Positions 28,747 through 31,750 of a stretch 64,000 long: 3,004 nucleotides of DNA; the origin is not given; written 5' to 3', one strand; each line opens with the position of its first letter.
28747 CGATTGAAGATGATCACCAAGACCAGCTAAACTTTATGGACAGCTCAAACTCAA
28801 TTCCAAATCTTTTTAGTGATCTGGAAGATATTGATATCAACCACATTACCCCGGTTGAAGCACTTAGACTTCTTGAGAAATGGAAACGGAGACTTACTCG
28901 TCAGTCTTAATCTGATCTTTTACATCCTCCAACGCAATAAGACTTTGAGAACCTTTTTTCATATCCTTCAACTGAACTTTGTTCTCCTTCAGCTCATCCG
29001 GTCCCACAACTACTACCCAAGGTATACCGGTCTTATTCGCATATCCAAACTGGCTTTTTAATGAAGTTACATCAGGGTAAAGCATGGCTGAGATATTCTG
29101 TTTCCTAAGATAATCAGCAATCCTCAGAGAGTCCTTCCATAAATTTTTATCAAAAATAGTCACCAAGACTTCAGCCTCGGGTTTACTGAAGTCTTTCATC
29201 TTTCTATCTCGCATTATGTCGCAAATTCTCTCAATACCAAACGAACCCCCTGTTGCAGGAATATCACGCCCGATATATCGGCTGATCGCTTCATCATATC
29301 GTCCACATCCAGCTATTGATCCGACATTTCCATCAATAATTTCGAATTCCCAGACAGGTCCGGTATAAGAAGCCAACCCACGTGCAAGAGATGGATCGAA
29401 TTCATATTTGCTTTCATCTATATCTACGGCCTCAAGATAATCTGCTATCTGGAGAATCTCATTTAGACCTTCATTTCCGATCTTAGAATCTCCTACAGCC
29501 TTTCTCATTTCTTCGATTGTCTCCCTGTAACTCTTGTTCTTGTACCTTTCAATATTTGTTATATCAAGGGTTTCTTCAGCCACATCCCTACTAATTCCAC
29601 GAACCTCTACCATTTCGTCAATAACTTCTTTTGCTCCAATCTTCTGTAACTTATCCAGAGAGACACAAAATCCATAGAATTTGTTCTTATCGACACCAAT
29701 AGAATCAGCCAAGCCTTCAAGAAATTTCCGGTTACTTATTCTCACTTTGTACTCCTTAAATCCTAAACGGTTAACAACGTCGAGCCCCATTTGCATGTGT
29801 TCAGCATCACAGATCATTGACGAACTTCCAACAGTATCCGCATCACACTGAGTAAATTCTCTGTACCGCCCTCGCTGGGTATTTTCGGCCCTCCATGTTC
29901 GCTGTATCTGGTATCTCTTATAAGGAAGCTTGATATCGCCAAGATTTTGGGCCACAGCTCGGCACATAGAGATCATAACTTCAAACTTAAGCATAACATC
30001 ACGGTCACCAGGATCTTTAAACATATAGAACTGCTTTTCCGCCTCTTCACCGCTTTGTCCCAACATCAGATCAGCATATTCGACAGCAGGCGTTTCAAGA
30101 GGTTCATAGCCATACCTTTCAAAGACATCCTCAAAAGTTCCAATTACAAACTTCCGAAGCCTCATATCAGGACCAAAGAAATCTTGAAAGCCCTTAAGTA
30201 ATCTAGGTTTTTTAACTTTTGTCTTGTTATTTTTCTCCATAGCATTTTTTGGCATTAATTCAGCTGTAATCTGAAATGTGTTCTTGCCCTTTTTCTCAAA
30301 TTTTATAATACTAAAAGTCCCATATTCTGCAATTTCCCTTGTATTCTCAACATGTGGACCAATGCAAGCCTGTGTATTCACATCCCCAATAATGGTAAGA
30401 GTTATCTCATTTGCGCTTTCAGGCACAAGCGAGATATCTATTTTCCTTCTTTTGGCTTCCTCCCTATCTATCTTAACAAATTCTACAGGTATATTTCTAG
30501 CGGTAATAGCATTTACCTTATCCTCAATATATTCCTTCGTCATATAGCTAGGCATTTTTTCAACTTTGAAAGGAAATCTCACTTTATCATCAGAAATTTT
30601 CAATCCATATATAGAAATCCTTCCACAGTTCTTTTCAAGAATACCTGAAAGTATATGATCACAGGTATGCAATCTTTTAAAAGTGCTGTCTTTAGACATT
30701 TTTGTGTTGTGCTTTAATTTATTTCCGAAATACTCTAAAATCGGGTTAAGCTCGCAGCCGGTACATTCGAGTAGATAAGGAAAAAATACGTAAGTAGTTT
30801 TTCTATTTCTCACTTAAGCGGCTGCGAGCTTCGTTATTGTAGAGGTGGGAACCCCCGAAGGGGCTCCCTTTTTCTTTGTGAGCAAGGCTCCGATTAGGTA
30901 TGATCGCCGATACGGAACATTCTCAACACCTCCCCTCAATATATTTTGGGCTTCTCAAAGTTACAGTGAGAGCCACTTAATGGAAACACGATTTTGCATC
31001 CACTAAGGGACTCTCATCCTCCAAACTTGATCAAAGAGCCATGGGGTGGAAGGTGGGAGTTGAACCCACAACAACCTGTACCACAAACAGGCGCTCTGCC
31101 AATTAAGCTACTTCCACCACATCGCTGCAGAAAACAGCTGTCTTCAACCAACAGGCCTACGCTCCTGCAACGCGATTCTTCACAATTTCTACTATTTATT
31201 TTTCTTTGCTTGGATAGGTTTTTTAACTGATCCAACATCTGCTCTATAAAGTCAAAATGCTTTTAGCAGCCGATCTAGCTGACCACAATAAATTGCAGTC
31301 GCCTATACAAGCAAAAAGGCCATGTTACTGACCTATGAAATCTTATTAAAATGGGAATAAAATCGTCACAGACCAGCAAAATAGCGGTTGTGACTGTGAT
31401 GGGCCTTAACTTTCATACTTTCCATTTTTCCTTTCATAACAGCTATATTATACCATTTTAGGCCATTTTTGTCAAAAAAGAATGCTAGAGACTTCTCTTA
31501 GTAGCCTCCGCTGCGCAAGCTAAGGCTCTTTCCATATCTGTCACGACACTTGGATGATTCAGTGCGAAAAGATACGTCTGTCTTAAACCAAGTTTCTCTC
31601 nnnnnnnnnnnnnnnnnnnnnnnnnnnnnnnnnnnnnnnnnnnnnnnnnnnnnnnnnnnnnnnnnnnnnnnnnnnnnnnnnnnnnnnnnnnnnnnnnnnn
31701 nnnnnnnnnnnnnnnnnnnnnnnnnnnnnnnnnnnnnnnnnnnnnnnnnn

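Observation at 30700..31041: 342-nt structured region between tRNA-His and hisS, with strand-specific G-U support for minus-strand RNA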

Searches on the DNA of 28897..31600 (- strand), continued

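Call 103: search_rna_families(source=L101, start=2400, end=3010, threshold=evalue, max_evalue=5)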
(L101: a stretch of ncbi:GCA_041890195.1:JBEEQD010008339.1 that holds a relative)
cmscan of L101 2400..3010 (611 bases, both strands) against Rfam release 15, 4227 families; matches with E-value up to 5: 18.
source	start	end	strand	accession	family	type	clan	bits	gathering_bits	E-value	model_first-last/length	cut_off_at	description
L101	2613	2686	+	RF00005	tRNA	Gene; tRNA;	CL00001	67.9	29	1.1e-14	1-71/71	no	tRNA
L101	2553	2606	+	RF01388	isrD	Gene; sRNA;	-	31.3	37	0.00028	1-51/51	no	isrD Hfq binding RNA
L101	2505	2606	+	RF01401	rseX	Gene; sRNA;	-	27.4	50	0.31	1-94/94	no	rseX Hfq binding RNA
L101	2654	2816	-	RF02194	HPnc0260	Gene; antisense;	-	25.7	59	2.7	1-156/156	no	Bacterial antisense RNA HPnc0260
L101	2530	2604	+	RF00078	MicA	Gene; sRNA;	-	21.2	41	0.81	1-75/75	no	MicA sRNA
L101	2526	2606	+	RF00079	OmrA-B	Gene; sRNA;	-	20.3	40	0.25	1-87/87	no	OmrA-B family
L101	2528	2597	+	RF03937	mir-9456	Gene; miRNA;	-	19.2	80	0.58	1-68/68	no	mir-9456 microRNA precursor family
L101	2538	2587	+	RF00133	SNORD33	Gene; snRNA; snoRNA; CD-box;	CL00054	19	44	1.5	1-85/85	no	Small nucleolar RNA Z195/SNORD33/SNORD32 family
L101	2615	2685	-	RF04354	Plastid-ycf2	Cis-reg;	-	18.8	65.7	0.39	1-75/75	no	Plastid-ycf2 5UTR RNA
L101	2533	2607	+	RF00513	Trp_leader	Cis-reg; leader;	-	18.7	41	0.4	1-100/100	no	Tryptophan operon leader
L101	2687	2769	+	RF00147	SNORD34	Gene; snRNA; snoRNA; CD-box;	CL00055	18.7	38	0.93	1-79/79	no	Small nucleolar RNA SNORD34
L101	2514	2617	+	RF04099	MIR837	Gene; miRNA;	-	17.2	117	1.5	1-122/122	no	MIR837 microRNA precursor family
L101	2856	2885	+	RF02621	BSnc120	Gene; sRNA;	-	17.1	114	0.71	41-70/88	no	Brucella sRNA 120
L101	2612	2686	+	RF03097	RAGATH-21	Gene; sRNA;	-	16.4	70.3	4.4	1-76/76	no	RAGATH-21 RNA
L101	2814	2898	-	RF01721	Pseudomon-groES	Cis-reg;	-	16.2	50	1.9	1-111/111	no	Pseudomon-groES RNA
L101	2649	2754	+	RF02759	LasI_thermometer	Cis-reg; thermoregulator;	-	16.2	76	3.3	1-110/110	no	LasI 5' UTR ROSE like thermometer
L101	2537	2589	+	RF00608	SNORD99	Gene; snRNA; snoRNA; CD-box;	CL00064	16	60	3.4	1-74/74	no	Small nucleolar RNA SNORD99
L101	2690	2738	+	RF03351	MIR6020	Gene; miRNA;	-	15.7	118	4.8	1-110/110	no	MIR6020 microRNA precursor family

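Call 104: search_rna_families(source=L096, start=940, end=1660, threshold=evalue, max_evalue=5)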
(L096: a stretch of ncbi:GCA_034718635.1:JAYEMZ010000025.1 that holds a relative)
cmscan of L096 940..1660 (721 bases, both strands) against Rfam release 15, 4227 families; matches with E-value up to 5: 6.
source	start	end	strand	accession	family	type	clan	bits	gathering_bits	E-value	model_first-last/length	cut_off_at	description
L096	1291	1363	+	RF00005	tRNA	Gene; tRNA;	CL00001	70.8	29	2.1e-15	1-71/71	no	tRNA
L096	1463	1514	+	RF00500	TCV_H5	Cis-reg;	-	28.5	70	0.0018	1-45/45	no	Turnip crinkle virus (TCV) repressor of minus strand synthesis H5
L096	1033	1130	+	RF01401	rseX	Gene; sRNA;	-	22.8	50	2.6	1-94/94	no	rseX Hfq binding RNA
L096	1058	1131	+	RF00513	Trp_leader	Cis-reg; leader;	-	20.3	41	0.19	1-100/100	no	Tryptophan operon leader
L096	1215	1287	+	RF01809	symR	Gene; antitoxin;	-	17.4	61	1.4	1-77/77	no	SymR antitoxin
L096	1339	1418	+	RF04321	tmRNA_permuted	Gene;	-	12.6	47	3.2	36-102/213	no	permuted transfer-messenger RNA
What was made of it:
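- On Proteobacterial His_leader (RF00514): Only weak Trp_leader-like matches appear in relatives (calls 103, 104).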

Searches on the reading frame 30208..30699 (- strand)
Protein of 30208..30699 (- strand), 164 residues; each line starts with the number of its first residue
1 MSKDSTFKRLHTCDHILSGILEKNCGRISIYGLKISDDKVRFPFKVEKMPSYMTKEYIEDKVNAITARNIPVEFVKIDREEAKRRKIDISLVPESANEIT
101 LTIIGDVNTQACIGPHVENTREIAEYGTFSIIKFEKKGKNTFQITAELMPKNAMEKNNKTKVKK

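Call 72: search_solved_structures(query=window:30208-30699:-, max_evalue=1)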
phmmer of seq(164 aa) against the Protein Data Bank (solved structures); distinct sequences matched with E-value up to 1: 8.
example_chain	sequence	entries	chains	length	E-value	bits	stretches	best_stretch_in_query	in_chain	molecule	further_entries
1v7o_A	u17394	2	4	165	3.7e-07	33.4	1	9-149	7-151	alanyl-tRNA synthetase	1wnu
1v4p_A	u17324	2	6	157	4.1e-07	33.2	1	9-149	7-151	alanyl-tRNA synthetase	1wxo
3rhu_A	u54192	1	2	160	1.7e-05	27.9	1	9-149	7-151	SC_1wnu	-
3rfn_A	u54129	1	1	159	0.00015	24.9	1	56-149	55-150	BB_1wnu_001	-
1nyq_A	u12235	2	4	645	0.012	18.7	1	11-131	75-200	threonyl-tRNA synthetase 1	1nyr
3wqy_A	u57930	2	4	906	0.029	17.5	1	9-136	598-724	Alanine--tRNA ligase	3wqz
2ztg_A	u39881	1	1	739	0.03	17.4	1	9-135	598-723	Alanyl-tRNA synthetase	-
3kew_A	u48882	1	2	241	0.035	17.2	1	57-136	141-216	DHHA1 domain protein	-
